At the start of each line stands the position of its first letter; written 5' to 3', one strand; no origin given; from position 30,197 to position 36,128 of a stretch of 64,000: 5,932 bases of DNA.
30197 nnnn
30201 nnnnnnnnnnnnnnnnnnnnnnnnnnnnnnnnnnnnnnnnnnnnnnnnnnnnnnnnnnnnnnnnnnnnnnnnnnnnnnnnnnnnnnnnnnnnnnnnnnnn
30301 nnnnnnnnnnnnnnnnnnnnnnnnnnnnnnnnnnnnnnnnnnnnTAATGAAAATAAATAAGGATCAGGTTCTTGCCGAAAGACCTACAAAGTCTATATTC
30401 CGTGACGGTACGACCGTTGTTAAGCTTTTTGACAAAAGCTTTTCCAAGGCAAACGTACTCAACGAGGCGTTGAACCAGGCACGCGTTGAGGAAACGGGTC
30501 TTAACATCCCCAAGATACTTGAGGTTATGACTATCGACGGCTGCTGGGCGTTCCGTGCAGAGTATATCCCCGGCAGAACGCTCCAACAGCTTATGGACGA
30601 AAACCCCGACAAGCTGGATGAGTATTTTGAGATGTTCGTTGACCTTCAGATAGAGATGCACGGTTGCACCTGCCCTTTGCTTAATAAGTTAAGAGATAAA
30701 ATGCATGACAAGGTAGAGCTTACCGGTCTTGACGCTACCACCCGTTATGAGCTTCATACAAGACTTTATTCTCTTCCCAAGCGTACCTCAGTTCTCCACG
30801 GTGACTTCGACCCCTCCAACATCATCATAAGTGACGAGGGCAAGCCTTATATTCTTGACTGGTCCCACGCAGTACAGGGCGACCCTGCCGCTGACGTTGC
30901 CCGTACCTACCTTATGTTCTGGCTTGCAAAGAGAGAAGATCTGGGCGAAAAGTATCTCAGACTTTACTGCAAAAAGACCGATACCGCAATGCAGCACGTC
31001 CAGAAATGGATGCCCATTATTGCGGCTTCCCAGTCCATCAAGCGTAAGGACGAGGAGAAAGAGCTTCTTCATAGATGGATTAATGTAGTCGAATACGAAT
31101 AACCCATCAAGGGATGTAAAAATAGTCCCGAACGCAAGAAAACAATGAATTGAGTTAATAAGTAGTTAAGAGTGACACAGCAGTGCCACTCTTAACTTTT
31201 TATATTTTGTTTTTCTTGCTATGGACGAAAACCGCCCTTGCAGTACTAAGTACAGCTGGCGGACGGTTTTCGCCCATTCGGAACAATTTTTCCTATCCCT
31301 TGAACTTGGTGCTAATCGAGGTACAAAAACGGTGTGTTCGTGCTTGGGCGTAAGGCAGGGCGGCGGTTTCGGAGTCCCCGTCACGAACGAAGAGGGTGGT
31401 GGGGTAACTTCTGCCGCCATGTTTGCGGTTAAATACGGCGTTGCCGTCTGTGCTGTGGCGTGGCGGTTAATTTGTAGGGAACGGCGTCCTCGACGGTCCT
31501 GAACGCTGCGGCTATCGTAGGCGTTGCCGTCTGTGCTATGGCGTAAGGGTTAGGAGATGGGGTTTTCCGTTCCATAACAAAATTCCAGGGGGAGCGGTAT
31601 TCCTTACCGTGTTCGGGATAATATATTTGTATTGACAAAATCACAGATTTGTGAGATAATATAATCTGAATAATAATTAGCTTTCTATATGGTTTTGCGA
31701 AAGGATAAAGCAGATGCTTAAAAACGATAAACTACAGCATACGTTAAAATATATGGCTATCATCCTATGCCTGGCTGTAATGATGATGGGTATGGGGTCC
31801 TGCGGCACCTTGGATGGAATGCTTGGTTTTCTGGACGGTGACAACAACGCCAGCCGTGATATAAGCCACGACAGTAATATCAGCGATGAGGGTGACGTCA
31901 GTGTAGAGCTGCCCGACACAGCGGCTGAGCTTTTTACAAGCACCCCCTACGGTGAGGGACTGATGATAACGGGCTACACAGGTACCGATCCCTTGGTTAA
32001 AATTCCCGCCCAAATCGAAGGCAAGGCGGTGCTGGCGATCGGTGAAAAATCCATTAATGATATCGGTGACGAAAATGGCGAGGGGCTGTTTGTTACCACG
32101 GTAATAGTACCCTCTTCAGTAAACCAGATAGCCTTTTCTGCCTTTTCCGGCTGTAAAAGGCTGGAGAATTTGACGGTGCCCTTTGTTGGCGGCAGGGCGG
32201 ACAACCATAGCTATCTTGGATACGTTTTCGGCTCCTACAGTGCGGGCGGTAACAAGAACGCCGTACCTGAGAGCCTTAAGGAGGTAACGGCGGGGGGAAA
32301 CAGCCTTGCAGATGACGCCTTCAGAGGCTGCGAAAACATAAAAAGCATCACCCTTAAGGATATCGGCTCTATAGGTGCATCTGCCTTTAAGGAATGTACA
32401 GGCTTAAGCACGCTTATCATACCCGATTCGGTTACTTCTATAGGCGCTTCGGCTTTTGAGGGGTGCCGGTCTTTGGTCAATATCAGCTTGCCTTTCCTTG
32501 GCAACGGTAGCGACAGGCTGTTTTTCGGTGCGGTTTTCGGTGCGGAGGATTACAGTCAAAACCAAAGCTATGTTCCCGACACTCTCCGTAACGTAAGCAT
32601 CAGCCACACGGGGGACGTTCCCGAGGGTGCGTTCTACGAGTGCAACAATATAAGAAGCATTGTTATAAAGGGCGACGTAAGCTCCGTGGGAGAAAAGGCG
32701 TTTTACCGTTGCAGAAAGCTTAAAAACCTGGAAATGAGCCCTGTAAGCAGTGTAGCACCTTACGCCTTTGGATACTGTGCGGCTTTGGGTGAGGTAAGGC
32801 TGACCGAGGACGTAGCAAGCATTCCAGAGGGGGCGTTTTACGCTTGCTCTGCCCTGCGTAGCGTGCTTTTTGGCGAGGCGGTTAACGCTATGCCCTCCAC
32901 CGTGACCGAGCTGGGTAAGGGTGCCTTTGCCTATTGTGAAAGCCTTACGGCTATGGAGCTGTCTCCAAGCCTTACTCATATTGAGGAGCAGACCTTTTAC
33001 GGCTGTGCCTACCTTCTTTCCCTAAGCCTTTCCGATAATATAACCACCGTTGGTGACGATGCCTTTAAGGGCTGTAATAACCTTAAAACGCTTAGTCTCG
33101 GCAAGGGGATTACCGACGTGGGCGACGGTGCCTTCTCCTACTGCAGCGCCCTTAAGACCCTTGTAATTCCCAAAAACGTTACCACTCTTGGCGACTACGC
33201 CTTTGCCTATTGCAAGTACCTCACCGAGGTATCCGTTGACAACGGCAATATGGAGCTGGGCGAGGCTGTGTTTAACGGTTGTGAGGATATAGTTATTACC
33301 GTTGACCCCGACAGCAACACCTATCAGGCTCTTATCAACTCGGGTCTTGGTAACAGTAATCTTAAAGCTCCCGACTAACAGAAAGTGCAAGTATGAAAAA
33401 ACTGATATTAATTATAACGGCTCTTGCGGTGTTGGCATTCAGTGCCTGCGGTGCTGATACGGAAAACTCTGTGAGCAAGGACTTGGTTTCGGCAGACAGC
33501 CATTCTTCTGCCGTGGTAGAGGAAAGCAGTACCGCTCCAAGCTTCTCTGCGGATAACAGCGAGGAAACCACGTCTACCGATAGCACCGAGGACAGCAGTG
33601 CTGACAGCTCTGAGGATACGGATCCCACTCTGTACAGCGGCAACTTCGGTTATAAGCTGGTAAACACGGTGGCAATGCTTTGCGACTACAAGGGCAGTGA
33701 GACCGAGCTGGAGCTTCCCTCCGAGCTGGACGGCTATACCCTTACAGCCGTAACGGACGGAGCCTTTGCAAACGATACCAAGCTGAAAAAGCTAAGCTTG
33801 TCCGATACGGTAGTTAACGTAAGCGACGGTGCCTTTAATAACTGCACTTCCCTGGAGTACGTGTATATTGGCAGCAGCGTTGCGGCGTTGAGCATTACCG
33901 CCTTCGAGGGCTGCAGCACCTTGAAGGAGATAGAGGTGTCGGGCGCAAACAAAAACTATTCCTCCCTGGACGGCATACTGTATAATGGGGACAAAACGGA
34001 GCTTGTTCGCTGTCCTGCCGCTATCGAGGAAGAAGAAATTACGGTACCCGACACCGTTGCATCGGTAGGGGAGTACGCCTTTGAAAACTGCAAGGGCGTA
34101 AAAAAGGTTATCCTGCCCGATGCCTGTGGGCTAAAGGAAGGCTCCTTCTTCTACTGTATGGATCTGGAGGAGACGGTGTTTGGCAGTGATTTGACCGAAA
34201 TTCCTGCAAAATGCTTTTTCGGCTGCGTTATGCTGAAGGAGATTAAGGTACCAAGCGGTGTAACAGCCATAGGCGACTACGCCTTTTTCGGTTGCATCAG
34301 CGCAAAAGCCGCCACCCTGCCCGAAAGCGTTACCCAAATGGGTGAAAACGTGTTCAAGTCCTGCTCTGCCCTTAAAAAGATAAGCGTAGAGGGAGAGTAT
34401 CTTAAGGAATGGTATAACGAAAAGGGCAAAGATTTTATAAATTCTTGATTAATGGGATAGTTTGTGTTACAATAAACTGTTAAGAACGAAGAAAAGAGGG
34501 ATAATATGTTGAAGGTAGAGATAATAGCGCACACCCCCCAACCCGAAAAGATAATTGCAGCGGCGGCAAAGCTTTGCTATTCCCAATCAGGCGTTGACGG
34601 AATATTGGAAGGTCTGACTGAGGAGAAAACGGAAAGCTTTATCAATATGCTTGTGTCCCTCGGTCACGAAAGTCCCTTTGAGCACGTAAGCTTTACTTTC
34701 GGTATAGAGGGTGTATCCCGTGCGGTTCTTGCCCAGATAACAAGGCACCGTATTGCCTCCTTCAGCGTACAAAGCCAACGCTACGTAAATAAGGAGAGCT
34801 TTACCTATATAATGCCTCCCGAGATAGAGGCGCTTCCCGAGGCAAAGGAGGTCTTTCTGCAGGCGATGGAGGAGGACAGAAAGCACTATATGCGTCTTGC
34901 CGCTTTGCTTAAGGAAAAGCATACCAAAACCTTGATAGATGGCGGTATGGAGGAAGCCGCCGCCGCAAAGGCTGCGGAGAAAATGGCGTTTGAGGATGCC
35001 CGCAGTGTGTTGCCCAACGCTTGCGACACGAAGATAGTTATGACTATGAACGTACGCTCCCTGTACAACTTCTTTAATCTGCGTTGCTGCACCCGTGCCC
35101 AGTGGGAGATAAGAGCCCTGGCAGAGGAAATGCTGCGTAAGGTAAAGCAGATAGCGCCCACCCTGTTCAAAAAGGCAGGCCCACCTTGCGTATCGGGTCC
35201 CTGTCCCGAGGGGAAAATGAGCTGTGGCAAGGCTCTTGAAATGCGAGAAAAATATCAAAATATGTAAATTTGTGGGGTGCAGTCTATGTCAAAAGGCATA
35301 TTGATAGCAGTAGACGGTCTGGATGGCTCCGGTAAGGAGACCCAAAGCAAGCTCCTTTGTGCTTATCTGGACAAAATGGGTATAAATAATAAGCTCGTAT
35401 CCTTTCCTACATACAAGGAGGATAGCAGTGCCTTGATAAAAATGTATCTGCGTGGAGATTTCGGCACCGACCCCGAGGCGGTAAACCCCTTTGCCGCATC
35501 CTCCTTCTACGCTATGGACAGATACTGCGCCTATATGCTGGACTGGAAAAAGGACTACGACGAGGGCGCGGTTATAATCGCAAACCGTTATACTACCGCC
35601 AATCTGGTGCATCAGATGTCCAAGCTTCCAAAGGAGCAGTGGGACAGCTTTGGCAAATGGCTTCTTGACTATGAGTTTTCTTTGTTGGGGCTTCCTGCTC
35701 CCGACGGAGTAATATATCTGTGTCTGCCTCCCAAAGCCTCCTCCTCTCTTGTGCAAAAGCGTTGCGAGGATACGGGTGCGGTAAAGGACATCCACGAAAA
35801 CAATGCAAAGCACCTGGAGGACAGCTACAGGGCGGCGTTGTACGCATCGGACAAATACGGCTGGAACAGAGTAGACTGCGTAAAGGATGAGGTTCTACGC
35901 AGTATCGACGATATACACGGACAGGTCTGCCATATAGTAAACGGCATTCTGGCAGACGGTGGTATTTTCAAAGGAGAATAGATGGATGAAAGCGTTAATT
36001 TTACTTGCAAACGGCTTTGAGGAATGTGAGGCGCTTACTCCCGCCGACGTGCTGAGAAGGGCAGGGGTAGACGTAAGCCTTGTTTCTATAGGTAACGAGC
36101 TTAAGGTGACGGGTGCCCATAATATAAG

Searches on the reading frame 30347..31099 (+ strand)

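Call 42: search_protein_families(library=pfam, proteins=[window:30347-31099:+], max_evalue=0.00001)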
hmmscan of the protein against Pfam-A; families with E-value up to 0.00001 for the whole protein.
window:30347-31099:+ (251 aa): 2 families
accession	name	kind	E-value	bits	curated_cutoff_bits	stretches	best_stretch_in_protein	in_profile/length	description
PF01636.29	APH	-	2.9e-16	60.4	23.2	1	21-211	21-231/239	Phosphotransferase enzyme family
PF01163.29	RIO1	-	1.4e-06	28.5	22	0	140-179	117-155/187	RIO domain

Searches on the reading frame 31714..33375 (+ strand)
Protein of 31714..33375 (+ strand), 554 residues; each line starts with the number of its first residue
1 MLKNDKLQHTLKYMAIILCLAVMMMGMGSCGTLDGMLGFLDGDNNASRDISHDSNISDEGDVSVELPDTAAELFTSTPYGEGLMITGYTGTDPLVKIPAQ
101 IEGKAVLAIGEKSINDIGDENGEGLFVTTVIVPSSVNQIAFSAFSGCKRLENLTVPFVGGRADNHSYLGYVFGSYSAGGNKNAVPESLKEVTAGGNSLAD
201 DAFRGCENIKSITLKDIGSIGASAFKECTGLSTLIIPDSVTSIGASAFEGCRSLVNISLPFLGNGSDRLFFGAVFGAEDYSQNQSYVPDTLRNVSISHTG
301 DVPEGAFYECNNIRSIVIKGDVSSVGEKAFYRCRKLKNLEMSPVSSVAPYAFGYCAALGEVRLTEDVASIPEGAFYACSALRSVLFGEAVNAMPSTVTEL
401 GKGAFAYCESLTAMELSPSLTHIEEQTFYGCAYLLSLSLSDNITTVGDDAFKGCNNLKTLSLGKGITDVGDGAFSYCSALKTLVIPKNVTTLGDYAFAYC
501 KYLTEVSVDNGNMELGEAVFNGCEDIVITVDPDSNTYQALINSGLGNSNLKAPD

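Call 52: search_protein_families(library=pfam, proteins=[window:31714-33375:+], max_evalue=0.00001)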
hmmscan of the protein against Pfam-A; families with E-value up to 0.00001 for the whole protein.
window:31714-33375:+ (554 aa): 3 families
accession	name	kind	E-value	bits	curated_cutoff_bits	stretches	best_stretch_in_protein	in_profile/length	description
PF13306.12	LRR_5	-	2.9e-74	247.4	27.7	3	398-526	1-126/127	BspA type Leucine rich repeat region (6 copies)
PF13855.12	LRR_8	-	1.3e-21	76.6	27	1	419-462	12-56/61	Leucine rich repeat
PF12799.13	LRR_4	-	6.6e-07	29.8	27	0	436-469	5-39/44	Leucine Rich repeats (2 copies)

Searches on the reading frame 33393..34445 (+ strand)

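Call 52: search_protein_families(library=pfam, proteins=[window:33393-34445:+], max_evalue=0.00001)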
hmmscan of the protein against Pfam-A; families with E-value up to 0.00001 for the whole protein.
window:33393-34445:+ (351 aa): 2 families
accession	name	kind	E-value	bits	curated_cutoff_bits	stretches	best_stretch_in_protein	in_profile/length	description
PF13306.12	LRR_5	-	1.7e-41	141.5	27.7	2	214-328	14-127/127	BspA type Leucine rich repeat region (6 copies)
PF13855.12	LRR_8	-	1.2e-06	28.6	27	0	115-159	11-56/61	Leucine rich repeat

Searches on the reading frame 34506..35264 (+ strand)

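Call 52: search_protein_families(library=pfam, proteins=[window:34506-35264:+], max_evalue=0.00001)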
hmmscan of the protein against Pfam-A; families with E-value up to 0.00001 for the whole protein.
window:34506-35264:+ (253 aa): 1 family
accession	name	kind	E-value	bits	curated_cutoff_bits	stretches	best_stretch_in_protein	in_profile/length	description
PF02511.20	Thy1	-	5.1e-75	251.9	24.8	1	5-219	1-191/191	Thymidylate synthase complementing protein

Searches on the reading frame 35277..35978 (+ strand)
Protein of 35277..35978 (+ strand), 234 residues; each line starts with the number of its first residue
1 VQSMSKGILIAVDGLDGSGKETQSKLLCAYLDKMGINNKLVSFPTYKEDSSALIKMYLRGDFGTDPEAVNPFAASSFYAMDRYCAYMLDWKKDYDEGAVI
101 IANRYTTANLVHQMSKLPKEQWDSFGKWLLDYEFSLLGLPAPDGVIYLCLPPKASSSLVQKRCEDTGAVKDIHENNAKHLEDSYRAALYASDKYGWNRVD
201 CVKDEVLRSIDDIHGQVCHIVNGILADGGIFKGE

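Call 20: search_protein_families(library=pfam, proteins=[window:35277-35978:+], max_evalue=0.001)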
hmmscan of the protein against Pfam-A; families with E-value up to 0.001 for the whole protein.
window:35277-35978:+ (234 aa): 2 families
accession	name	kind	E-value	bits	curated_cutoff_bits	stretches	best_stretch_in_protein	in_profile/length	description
PF02223.23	Thymidylate_kin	-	2.1e-13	50.8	27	1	12-178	1-150/185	Thymidylate kinase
PF01712.25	dNK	-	8.3e-05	22.9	27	1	10-196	1-175/203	Deoxynucleoside kinase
